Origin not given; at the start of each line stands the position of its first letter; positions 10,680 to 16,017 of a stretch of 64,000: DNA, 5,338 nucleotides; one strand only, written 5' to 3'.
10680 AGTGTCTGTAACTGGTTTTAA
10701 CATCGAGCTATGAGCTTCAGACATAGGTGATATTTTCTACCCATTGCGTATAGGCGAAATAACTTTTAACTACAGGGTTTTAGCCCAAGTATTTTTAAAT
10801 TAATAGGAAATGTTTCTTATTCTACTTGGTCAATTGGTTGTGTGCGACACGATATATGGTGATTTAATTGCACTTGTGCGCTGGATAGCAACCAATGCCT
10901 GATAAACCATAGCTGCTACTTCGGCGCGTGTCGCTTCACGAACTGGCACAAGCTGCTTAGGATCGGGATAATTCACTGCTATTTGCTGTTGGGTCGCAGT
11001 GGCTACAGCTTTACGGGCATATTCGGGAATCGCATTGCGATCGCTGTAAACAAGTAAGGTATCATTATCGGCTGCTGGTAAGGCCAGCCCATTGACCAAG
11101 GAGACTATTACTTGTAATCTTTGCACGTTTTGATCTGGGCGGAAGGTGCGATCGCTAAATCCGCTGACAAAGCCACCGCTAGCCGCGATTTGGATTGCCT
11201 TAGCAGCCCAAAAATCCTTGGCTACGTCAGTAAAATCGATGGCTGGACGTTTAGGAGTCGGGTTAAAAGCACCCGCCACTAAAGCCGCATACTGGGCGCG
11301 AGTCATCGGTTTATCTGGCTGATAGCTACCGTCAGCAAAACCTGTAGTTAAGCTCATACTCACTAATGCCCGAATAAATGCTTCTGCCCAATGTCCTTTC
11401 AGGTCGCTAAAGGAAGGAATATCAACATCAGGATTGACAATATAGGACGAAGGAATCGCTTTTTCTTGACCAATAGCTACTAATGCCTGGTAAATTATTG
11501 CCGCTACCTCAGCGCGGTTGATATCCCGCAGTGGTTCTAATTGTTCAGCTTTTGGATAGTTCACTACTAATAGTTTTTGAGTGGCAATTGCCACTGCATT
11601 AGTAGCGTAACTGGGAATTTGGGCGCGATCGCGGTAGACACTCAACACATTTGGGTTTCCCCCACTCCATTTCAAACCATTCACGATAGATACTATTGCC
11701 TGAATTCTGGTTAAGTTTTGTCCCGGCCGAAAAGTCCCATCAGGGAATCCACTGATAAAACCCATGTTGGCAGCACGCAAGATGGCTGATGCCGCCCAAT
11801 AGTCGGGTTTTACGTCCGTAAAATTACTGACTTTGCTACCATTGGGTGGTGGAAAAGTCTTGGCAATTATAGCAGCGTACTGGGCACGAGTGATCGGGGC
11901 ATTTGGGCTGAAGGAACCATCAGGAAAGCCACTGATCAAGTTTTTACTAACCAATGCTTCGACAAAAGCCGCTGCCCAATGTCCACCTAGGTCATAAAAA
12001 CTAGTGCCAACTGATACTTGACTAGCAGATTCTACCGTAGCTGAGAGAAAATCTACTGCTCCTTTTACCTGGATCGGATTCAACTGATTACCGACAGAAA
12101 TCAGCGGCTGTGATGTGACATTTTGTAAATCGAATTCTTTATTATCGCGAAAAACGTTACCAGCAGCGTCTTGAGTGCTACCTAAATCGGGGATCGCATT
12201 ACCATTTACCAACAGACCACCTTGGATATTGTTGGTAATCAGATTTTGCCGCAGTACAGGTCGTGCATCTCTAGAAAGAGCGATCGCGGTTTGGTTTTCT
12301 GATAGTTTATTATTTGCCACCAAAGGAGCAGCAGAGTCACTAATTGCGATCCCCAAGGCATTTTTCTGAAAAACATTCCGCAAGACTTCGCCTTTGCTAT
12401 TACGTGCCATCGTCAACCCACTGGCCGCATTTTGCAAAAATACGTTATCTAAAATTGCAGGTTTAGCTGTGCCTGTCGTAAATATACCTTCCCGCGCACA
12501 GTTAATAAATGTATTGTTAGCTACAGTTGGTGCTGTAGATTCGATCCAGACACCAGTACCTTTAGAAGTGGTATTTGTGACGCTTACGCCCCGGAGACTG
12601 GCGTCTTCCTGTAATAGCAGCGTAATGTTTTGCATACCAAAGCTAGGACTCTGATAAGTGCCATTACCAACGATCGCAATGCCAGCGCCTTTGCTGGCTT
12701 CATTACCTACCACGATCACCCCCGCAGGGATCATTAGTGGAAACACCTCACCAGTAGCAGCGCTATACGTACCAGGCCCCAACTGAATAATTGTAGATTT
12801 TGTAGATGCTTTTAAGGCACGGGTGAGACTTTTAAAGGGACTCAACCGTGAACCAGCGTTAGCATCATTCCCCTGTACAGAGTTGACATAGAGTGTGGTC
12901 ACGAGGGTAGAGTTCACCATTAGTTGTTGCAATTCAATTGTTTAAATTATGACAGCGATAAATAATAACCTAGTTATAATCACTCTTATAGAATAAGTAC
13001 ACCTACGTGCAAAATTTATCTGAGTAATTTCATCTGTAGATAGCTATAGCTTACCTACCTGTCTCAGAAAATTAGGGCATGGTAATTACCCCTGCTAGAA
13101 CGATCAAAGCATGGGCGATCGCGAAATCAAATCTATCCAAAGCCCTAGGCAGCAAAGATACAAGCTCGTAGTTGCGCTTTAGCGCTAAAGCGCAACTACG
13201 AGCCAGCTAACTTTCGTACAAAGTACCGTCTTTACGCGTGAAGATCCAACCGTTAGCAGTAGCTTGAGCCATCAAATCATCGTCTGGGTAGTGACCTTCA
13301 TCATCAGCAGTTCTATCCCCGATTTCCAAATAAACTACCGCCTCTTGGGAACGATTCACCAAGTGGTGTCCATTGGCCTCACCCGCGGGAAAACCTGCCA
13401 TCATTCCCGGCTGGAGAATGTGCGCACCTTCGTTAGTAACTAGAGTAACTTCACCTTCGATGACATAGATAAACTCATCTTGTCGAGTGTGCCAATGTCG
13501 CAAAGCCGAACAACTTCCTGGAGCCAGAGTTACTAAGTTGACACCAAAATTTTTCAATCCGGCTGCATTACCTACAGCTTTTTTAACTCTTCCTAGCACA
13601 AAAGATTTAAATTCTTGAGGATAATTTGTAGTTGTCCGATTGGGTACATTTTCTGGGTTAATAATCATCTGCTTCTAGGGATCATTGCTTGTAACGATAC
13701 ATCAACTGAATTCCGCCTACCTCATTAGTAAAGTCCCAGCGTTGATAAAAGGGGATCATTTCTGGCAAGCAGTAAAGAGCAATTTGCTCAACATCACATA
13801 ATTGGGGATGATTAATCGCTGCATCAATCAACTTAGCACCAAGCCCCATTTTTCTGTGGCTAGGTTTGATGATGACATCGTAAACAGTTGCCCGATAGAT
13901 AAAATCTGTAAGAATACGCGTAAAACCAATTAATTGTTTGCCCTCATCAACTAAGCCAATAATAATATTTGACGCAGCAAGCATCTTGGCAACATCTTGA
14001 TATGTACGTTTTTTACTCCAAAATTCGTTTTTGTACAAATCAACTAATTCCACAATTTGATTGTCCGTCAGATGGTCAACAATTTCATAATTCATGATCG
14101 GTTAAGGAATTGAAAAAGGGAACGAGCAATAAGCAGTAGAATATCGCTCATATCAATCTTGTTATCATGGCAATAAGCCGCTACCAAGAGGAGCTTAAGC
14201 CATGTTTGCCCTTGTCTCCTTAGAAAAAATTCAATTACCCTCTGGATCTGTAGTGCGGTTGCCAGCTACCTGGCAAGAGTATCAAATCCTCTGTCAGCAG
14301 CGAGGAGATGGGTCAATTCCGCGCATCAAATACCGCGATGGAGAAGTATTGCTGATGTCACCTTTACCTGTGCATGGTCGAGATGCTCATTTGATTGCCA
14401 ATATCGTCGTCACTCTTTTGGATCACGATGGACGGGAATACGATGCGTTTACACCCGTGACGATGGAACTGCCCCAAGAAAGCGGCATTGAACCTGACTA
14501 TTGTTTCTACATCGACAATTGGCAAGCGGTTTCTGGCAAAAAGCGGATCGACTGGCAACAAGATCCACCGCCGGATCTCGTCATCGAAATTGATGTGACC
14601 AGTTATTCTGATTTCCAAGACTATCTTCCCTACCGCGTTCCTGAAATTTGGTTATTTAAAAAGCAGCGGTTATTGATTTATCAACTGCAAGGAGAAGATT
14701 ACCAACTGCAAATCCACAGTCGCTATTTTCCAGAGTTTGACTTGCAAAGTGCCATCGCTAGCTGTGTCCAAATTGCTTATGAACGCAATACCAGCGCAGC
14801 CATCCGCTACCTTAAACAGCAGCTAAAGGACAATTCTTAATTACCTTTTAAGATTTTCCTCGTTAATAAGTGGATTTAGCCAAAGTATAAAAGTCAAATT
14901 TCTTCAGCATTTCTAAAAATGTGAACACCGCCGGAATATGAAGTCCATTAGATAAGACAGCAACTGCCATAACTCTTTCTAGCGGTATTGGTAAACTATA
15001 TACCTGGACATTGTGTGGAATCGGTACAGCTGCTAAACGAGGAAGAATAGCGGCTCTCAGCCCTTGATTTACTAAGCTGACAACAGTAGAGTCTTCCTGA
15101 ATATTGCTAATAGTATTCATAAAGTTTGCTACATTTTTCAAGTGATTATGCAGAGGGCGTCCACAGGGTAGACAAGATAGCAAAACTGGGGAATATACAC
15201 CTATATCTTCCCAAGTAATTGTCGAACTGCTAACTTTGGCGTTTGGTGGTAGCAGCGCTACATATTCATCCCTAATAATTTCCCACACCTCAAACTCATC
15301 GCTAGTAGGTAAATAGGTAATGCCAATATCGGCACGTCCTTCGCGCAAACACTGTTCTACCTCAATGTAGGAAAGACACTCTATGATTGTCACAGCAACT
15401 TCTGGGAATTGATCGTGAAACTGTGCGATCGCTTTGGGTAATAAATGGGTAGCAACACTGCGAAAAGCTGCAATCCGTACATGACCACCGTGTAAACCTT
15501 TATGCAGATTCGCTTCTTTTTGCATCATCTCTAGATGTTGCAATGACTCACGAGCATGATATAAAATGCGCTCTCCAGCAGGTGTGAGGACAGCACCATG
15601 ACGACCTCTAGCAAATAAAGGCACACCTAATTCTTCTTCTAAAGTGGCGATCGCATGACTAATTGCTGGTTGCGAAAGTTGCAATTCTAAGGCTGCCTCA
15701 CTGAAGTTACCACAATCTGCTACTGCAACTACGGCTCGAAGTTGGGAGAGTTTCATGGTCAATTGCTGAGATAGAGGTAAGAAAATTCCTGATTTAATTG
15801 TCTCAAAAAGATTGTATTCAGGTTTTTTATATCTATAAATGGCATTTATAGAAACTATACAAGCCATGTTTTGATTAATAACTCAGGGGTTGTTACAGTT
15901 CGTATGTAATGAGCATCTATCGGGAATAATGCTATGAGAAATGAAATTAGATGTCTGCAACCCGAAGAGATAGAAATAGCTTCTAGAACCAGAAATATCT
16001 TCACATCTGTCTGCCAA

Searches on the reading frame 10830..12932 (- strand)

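Call 21: search_protein_families(library=pfam, proteins=[window:10830-12932:-], max_evalue=0.0001)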
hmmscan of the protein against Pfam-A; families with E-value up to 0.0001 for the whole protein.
window:10830-12932:- (700 aa): 4 families
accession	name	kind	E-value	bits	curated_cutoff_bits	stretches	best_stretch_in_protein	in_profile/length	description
PF00395.25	SLH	-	1.9e-58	194.6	20.8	4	311-353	1-44/44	S-layer homology domain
PF07602.17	DUF1565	-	2.7e-53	181.3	20.3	1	19-286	1-254/257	Protein of unknown function (DUF1565)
PF13229.12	Beta_helix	-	3.6e-16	59.6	25.9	1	110-245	10-147/158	Right handed beta helix region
PF05048.19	NosD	-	2.2e-14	53.9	23.6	1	87-261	5-169/212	Periplasmic copper-binding protein (NosD)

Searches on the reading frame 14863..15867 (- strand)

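Call 21: search_protein_families(library=pfam, proteins=[window:14863-15867:-], max_evalue=0.0001)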
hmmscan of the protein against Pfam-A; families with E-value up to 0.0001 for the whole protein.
window:14863-15867:- (334 aa): 2 families
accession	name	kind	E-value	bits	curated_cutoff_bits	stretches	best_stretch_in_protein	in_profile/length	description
PF03466.25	LysR_substrate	-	5.2e-24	85.2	28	1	125-323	3-206/209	LysR substrate binding domain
PF00126.33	HTH_1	-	4.3e-23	81.5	26.6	1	40-99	1-60/60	Bacterial regulatory helix-turn-helix protein, lysR family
